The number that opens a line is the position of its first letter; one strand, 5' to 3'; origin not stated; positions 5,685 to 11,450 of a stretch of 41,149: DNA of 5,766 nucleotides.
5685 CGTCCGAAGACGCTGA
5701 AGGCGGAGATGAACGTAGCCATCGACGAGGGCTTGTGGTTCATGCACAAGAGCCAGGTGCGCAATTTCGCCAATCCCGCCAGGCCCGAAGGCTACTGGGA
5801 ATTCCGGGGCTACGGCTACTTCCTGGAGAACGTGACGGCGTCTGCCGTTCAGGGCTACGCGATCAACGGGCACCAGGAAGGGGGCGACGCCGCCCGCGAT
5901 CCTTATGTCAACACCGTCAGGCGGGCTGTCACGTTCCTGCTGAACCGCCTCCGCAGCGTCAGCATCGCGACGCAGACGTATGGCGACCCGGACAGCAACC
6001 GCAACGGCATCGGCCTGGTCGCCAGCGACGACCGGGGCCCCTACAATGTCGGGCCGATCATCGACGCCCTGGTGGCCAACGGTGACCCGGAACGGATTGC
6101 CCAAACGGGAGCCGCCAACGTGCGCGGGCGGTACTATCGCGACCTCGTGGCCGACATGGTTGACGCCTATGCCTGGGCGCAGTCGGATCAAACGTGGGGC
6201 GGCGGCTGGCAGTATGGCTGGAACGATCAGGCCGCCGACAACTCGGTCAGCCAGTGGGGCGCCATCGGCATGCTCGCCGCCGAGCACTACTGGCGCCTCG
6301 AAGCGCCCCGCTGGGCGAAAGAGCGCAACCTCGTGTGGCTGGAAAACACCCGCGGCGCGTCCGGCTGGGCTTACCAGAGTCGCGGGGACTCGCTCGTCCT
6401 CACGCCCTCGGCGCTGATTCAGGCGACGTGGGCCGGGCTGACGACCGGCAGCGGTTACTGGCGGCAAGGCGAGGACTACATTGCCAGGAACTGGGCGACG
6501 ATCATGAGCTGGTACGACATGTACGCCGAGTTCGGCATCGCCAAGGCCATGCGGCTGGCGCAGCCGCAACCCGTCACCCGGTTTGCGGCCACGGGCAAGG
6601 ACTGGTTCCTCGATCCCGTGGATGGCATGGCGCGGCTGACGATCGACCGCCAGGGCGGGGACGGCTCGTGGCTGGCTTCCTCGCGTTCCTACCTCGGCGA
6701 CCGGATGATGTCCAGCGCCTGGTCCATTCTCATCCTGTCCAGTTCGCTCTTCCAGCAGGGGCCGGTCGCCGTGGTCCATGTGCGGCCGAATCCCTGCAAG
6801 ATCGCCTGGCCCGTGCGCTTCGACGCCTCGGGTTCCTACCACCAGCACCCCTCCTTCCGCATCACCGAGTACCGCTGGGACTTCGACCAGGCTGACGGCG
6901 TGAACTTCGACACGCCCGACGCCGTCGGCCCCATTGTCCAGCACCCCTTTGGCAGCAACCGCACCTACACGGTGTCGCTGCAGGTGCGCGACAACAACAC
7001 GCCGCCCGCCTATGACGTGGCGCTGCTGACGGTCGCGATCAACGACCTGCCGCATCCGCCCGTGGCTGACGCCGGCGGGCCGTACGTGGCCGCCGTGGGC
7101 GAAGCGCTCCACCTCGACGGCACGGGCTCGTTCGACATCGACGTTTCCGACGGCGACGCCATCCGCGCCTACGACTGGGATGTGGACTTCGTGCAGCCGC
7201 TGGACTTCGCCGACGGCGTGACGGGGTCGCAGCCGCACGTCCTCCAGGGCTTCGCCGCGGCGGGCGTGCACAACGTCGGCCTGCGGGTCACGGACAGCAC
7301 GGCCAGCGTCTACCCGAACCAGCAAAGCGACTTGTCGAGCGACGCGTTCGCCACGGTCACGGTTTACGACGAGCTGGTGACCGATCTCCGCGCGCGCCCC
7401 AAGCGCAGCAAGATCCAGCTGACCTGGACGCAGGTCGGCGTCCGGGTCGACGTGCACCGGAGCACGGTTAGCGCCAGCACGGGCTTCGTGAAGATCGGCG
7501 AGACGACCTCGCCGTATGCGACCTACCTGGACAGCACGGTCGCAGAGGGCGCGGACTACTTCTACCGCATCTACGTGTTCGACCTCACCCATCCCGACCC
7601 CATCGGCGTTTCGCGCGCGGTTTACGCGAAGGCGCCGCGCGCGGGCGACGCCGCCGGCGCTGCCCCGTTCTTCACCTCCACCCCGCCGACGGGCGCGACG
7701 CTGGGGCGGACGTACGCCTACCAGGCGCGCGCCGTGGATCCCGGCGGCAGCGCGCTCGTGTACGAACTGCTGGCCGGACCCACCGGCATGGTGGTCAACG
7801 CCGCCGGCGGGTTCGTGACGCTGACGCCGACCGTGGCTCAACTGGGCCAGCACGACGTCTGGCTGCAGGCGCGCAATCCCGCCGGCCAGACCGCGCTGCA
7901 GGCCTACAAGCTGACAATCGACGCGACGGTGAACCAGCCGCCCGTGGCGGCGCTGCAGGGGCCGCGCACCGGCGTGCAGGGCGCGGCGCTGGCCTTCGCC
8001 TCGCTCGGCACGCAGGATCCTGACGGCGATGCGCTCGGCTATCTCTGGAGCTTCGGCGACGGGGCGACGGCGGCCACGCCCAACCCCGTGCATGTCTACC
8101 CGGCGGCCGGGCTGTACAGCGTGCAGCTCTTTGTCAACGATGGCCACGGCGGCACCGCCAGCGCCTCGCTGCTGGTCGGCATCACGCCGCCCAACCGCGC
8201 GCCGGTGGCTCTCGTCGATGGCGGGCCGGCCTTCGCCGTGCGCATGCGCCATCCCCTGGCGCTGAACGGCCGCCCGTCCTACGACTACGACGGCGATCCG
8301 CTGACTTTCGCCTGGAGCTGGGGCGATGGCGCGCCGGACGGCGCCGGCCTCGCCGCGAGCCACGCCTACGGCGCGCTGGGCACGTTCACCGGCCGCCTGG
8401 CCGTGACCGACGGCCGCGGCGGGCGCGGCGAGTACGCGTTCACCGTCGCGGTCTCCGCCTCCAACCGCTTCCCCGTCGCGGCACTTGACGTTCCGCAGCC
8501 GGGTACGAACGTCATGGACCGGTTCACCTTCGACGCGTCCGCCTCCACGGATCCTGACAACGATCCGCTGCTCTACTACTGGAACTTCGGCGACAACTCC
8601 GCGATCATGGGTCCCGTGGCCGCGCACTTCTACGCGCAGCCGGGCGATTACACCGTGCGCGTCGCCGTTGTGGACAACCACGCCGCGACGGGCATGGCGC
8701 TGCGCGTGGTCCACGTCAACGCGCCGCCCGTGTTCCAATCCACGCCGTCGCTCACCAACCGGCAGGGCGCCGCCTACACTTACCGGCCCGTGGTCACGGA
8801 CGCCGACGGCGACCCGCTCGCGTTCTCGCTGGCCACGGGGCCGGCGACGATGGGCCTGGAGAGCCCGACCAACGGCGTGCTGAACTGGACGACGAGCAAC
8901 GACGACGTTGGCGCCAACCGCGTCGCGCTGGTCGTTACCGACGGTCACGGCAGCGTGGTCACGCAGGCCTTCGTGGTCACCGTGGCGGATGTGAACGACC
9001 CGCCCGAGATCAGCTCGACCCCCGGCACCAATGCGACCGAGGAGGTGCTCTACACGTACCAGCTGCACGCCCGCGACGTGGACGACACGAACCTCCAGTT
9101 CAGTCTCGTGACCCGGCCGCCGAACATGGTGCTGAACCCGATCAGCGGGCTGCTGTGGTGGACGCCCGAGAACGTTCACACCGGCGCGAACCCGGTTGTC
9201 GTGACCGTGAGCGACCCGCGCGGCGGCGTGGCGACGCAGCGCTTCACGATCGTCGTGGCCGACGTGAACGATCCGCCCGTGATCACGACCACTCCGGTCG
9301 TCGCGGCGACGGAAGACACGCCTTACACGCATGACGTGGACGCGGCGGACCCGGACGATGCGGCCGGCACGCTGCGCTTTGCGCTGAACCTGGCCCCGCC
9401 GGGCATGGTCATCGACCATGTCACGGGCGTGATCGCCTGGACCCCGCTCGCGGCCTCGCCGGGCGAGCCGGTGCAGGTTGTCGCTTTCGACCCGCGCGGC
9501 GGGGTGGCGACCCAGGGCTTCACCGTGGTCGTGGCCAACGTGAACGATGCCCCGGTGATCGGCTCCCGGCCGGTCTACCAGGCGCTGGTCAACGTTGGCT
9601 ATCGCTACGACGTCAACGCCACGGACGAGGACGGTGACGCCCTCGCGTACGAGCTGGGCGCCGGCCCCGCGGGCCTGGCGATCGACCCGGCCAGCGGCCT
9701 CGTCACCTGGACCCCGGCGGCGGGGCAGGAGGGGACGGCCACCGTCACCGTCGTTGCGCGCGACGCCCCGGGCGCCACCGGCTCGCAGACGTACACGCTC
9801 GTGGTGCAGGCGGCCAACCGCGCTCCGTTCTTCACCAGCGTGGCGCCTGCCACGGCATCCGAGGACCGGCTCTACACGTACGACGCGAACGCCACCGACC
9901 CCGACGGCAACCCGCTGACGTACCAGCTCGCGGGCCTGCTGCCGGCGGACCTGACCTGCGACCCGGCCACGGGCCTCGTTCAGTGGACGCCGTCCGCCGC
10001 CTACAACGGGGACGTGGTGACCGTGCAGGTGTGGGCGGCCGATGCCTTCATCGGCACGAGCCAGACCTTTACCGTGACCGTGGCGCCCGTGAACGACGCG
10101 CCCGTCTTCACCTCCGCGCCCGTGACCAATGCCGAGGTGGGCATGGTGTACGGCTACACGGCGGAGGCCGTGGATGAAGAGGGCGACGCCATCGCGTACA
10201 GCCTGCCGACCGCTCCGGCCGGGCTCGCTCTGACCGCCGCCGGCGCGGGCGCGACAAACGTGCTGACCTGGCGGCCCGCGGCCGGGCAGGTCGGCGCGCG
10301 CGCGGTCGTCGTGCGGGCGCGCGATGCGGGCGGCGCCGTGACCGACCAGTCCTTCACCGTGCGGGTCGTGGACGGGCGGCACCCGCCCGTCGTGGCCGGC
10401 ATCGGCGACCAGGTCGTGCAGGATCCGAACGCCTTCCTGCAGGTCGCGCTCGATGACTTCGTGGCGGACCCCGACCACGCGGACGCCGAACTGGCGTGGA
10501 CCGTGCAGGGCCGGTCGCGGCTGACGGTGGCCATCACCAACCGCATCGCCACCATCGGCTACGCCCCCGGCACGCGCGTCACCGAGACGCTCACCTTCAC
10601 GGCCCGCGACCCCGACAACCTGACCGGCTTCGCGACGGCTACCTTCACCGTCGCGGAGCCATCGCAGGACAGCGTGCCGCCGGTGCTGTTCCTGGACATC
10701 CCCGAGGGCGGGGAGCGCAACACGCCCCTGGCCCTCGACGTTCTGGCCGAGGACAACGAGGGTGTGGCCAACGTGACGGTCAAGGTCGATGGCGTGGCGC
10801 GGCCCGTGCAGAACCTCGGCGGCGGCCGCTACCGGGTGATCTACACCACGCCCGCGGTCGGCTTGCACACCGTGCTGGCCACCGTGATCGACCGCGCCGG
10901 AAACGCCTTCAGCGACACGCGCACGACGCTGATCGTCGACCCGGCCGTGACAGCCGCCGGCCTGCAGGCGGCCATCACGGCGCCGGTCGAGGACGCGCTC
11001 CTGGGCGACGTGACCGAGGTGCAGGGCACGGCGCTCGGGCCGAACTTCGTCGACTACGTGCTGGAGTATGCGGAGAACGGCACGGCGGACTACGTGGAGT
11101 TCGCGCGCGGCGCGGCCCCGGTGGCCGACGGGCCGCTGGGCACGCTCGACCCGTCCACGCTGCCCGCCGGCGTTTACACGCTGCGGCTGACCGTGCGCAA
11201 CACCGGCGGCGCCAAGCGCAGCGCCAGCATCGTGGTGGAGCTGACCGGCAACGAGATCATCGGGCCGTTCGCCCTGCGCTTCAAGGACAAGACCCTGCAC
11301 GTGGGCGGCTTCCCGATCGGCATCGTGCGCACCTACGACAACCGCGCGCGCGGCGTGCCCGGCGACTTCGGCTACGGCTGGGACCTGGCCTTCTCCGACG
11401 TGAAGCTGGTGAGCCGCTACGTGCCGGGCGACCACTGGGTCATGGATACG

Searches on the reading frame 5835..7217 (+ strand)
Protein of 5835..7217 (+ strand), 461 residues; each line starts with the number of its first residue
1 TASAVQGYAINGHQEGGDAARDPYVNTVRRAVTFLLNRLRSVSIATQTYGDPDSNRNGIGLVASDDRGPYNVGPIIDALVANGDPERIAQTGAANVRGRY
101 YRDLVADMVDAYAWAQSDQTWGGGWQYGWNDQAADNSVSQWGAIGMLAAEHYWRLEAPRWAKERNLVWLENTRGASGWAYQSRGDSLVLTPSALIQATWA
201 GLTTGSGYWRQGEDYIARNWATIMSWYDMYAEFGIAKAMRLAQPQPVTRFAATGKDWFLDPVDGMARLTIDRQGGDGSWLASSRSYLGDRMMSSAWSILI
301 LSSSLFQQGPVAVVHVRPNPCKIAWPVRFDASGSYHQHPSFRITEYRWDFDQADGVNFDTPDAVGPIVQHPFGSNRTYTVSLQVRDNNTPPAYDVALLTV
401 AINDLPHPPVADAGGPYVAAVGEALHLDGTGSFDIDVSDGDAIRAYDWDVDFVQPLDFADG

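Call 92: search_protein_families(library=pfam, proteins=[window:5835-7217:+], max_evalue=0.05)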
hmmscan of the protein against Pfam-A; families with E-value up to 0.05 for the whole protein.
window:5835-7217:+ (461 aa): 3 families
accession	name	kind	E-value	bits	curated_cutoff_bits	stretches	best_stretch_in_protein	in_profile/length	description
PF18911.6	PKD_4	-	3.8e-08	33.7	27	1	310-388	4-72/85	PKD domain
PF00801.26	PKD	-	0.00011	22.6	23.5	1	326-387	16-68/80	PKD domain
PF02010.21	REJ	-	0.012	14.7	25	1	345-450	15-128/452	REJ domain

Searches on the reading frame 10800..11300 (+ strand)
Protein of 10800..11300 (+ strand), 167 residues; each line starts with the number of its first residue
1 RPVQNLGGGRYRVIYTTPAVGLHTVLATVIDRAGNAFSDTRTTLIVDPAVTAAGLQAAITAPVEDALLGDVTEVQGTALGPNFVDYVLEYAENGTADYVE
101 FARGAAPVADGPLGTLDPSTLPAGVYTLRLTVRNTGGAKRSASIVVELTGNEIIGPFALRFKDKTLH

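Call 92: search_protein_families(library=pfam, proteins=[window:10800-11300:+], max_evalue=0.05)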
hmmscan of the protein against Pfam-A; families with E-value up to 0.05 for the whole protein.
window:10800-11300:+ (167 aa): 4 families
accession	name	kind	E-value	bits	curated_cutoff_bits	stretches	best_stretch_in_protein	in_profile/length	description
PF19077.6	Big_13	-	0.00014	22.8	27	0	18-47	72-101/102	Bacterial Ig-like domain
PF00801.26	PKD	-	0.007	16.8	23.5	0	13-42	49-78/80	PKD domain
PF16967.11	TcfC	-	0.017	15.1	29.4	1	115-141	35-61/68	E-set like domain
PF18911.6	PKD_4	-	0.019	15.5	27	0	123-143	59-80/85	PKD domain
